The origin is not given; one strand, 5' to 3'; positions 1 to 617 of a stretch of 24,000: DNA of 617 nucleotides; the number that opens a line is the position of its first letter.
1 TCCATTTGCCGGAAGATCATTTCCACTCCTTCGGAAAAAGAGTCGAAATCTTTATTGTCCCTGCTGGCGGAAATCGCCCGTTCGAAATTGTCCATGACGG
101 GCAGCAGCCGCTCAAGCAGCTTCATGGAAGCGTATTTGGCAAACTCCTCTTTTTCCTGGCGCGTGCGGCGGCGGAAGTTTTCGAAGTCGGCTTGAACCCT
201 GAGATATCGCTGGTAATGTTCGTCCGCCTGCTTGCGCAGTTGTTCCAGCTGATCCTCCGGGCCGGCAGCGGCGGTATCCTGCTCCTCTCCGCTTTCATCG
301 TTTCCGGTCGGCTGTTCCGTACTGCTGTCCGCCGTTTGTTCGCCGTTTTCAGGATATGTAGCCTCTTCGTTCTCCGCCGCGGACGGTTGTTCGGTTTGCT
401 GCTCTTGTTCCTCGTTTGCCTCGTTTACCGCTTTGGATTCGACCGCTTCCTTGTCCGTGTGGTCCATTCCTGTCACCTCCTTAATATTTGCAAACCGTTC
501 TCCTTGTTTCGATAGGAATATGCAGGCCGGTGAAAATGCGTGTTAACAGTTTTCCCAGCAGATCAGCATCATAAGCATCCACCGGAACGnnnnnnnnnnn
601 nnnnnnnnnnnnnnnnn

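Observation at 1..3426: The thermosome-like gene is embedded in the CIRCE/HrcA heat-shock operon between hrcA and grpE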

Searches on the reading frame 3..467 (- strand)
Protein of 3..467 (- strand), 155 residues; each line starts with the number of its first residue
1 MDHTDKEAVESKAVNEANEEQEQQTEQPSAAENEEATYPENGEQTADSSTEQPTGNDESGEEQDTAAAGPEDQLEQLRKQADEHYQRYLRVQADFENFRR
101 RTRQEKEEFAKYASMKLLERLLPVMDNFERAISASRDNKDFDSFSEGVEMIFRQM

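Call 8: search_protein_families(library=pfam, proteins=[window:3-467:-])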
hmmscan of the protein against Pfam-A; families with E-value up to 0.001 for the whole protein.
window:3-467:- (155 aa): 1 family
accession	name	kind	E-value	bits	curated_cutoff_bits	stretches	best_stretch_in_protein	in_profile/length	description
PF01025.24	GrpE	-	2.9e-24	86.1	25.8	1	59-155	5-101/165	GrpE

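Call 9: search_protein_families(library=ncbifam, proteins=[window:3-467:-])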
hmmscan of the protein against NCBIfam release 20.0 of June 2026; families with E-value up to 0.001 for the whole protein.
window:3-467:- (155 aa): 26 families (the best 25 are shown)
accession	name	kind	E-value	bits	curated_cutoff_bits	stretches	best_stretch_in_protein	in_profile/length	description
NF010738.0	PRK14140.1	equivalog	6.2e-27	94.6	137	1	24-155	7-127/191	nucleotide exchange factor GrpE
NF010741.0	PRK14143.1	equivalog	1.7e-22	80.1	184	1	7-132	12-138/258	nucleotide exchange factor GrpE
NF010750.0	PRK14153.1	equivalog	2.3e-20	72.9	194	1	36-154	28-122/194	nucleotide exchange factor GrpE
NF010743.0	PRK14145.1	equivalog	4.7e-20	72.3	186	1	16-155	7-136/200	nucleotide exchange factor GrpE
NF010757.0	PRK14160.1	equivalog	6.3e-20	71.4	184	1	6-154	6-147/211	nucleotide exchange factor GrpE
NF010748.0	PRK14150.1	equivalog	4.5e-17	62.2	152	1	21-154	4-131/198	nucleotide exchange factor GrpE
NF010755.0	PRK14158.1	equivalog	6.7e-17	61.6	200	1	46-151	21-125/198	nucleotide exchange factor GrpE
NF010759.0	PRK14162.1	equivalog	1.9e-16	60.3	176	1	16-154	9-128/194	nucleotide exchange factor GrpE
NF010737.0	PRK14139.1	equivalog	1.2e-15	57.9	164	1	33-155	14-123/188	nucleotide exchange factor GrpE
NF010749.0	PRK14151.1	equivalog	2.4e-14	53.4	231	1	54-153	9-109/188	nucleotide exchange factor GrpE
NF007655.0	PRK10325.1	equivalog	1.2e-12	48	348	1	53-155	30-130/197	nucleotide exchange factor GrpE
NF010742.0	PRK14144.1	equivalog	1.3e-12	47.9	215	1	56-152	31-131/199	nucleotide exchange factor GrpE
NF010747.0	PRK14149.1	equivalog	2.6e-12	46.7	176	1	41-153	11-124/191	nucleotide exchange factor GrpE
NF010739.0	PRK14141.1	equivalog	5.6e-12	45.7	192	1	37-155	28-129/211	nucleotide exchange factor GrpE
NF010745.0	PRK14147.1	equivalog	4e-11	43.1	184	1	51-155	4-106/172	nucleotide exchange factor GrpE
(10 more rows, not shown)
